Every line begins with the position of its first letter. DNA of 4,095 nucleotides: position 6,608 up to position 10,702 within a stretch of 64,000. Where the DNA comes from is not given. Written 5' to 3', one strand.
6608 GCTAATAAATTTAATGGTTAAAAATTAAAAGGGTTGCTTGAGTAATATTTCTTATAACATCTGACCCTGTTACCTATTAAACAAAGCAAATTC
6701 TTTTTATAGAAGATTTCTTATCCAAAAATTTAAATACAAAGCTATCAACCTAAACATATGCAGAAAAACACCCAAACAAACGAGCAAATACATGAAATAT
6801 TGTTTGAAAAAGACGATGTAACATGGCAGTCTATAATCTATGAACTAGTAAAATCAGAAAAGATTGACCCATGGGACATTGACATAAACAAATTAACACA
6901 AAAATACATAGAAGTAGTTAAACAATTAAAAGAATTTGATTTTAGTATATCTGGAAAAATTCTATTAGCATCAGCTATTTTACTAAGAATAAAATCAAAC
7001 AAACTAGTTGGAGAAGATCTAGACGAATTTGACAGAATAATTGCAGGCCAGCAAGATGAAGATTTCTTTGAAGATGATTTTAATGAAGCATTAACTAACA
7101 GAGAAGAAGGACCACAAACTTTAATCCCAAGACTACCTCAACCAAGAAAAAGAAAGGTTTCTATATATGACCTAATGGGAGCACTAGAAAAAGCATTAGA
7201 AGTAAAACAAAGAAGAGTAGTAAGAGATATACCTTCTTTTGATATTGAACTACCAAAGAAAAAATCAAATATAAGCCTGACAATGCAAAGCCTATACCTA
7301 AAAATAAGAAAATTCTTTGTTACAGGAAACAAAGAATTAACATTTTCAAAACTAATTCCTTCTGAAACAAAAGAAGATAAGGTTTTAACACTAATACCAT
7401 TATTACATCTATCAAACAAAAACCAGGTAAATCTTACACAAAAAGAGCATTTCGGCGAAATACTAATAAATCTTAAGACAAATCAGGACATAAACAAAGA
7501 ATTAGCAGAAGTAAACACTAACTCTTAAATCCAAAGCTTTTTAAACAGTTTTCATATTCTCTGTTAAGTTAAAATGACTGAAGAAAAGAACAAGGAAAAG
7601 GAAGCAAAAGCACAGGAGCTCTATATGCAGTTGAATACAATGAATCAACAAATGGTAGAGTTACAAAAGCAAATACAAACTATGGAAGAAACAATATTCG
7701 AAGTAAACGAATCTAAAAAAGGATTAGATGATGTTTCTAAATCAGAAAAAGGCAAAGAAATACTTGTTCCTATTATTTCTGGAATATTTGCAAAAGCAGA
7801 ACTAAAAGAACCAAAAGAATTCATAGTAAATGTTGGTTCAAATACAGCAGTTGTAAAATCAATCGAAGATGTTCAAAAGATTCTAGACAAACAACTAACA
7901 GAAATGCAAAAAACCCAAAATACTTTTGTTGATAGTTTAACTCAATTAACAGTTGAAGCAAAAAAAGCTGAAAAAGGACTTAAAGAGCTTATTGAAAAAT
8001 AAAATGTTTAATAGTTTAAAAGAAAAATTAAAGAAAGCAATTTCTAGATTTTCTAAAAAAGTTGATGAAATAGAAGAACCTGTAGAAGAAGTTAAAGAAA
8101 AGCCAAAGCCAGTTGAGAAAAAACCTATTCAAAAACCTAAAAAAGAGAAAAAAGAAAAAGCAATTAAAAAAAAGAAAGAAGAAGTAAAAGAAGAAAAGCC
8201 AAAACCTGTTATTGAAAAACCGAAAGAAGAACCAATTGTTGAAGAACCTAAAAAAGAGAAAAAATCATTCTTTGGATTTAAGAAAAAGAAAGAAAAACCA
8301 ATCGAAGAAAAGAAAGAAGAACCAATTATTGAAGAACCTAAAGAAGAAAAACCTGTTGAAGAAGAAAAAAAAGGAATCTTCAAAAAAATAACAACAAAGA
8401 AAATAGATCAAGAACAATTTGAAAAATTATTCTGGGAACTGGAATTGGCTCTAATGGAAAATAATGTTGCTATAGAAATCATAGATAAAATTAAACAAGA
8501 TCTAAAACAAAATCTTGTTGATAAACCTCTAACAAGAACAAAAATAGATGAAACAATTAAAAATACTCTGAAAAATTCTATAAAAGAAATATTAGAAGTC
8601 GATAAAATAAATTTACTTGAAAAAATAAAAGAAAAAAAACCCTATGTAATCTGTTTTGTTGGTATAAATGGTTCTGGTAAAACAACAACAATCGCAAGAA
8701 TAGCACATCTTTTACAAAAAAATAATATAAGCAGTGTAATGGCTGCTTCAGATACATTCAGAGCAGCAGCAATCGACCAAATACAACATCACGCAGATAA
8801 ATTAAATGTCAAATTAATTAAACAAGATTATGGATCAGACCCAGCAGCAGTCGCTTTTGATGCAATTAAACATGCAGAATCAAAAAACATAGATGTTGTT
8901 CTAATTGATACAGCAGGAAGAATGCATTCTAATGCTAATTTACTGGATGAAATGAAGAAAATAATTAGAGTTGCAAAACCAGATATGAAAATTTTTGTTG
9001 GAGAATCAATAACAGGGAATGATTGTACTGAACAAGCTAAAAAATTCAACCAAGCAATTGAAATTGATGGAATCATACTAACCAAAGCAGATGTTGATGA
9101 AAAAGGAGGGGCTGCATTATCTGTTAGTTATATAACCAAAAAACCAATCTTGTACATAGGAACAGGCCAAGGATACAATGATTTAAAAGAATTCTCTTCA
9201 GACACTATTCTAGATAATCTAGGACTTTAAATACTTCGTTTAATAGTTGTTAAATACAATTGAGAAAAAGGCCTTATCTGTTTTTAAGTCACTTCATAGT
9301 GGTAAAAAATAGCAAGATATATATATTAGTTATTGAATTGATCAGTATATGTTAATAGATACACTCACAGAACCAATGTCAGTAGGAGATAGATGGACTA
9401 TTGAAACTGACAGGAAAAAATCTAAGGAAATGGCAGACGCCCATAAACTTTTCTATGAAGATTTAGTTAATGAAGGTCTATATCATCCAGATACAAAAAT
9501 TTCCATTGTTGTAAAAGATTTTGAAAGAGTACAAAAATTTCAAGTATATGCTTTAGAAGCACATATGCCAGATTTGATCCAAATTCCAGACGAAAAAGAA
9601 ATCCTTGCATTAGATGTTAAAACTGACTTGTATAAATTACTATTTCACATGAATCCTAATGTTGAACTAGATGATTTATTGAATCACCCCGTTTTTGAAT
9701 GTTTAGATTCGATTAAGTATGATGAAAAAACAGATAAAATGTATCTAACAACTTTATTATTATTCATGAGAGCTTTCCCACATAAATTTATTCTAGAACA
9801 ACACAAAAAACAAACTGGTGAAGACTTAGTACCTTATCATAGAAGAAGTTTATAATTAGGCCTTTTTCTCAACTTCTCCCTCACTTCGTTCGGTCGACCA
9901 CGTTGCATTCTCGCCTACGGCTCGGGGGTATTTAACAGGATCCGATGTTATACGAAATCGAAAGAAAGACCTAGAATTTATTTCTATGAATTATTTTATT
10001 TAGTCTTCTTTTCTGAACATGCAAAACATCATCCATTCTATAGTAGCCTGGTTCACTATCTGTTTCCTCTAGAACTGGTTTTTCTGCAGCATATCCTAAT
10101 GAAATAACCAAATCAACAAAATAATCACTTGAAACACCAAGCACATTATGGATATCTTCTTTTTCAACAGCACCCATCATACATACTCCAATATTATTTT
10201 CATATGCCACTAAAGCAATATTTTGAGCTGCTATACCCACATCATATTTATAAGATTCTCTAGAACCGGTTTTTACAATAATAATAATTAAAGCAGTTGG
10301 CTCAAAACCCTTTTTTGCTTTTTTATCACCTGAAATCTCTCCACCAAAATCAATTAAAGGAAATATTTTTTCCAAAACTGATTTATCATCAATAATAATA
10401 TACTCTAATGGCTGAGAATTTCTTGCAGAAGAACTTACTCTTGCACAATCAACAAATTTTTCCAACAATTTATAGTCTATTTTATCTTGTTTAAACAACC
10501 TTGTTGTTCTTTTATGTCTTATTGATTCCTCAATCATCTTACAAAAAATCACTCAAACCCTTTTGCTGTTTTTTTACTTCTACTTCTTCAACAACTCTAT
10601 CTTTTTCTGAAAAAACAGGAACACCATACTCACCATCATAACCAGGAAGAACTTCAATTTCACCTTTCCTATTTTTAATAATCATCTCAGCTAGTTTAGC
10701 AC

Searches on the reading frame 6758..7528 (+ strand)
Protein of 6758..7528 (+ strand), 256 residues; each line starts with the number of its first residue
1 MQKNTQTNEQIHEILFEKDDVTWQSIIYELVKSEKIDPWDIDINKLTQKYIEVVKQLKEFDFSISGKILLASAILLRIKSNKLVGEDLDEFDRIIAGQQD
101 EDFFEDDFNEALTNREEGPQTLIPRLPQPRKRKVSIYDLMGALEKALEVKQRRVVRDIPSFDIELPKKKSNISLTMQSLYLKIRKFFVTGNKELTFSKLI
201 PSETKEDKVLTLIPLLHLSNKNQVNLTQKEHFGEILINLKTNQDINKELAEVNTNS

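Call 49: search_protein_families(library=pfam, proteins=[window:6758-7528:+], max_evalue=0.001)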
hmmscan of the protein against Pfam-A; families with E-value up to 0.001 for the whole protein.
window:6758-7528:+ (256 aa): 1 family
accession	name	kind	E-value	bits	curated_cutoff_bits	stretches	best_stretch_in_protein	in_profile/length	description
PF02616.19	SMC_ScpA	-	1.8e-16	61.3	24.6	2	30-173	1-128/232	Segregation and condensation protein ScpA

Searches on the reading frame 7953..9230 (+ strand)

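Call 49: search_protein_families(library=pfam, proteins=[window:7953-9230:+], max_evalue=0.001)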
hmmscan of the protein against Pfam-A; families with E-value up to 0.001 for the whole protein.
window:7953-9230:+ (425 aa): 10 families
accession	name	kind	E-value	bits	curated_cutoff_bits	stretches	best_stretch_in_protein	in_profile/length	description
PF00448.28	SRP54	-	6.3e-73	245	22.7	1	231-423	2-194/196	SRP54-type protein, GTPase domain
PF02881.24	SRP54_N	-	8.9e-08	32.7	22.4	1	141-204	7-73/75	SRP54-type protein, helical bundle domain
PF13207.12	AAA_17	-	1.3e-06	29.2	27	1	236-349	1-108/136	AAA domain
PF13604.12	AAA_30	-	3.5e-05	24.1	27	1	221-326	9-102/191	AAA domain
PF13401.12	AAA_22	-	4.3e-05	24.3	27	1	229-339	4-109/130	AAA domain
PF25199.1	nSTAND_NTPase5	-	7.6e-05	23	34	1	220-317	33-130/145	Novel STAND NTPase 5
PF13245.12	AAA_19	-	0.00011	22.8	25.1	1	231-333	12-113/134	AAA domain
PF00005.33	ABC_tran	-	0.00039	21.5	25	1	232-316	13-80/137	ABC transporter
PF19993.5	DO-GTPase2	-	0.00049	20.3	27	0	232-322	2-98/226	Double-GTPase 2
PF06414.18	Zeta_toxin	-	0.00067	19.6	22.3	0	226-332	12-115/199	Zeta toxin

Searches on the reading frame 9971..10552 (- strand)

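Call 49: search_protein_families(library=pfam, proteins=[window:9971-10552:-], max_evalue=0.001)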
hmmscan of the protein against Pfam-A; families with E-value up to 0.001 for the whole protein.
window:9971-10552:- (193 aa): 2 families
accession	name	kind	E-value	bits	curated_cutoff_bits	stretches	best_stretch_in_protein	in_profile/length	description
PF00881.29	Nitroreductase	-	4.8e-19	69.6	23.5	1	11-154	1-167/167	Nitroreductase family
PF14512.11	TM1586_NiRdase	-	5.4e-07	29.9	27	0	79-163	58-139/215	Putative TM nitroreductase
